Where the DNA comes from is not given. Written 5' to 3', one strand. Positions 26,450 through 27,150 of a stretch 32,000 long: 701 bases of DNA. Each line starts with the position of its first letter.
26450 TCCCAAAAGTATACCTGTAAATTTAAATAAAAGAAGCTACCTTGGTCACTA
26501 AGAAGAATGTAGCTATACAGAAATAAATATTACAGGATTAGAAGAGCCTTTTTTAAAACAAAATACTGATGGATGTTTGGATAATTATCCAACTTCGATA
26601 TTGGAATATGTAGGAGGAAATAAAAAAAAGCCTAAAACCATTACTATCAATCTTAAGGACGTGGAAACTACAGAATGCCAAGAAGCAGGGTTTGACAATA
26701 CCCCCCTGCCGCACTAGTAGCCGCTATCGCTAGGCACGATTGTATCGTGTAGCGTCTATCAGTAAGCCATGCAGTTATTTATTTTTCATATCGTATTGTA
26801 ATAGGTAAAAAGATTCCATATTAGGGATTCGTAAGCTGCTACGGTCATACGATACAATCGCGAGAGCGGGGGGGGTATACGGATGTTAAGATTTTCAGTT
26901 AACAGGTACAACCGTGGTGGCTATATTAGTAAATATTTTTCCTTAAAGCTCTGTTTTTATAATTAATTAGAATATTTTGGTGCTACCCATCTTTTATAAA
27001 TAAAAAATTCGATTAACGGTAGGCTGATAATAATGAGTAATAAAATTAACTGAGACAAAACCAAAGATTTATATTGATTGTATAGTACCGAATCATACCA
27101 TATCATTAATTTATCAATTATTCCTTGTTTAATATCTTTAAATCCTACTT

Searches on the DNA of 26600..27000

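Call 94: search_rna_families(source=window, start=26600, end=27000, threshold=evalue, max_evalue=1)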
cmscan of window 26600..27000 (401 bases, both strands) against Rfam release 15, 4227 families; matches with E-value up to 1: 0.
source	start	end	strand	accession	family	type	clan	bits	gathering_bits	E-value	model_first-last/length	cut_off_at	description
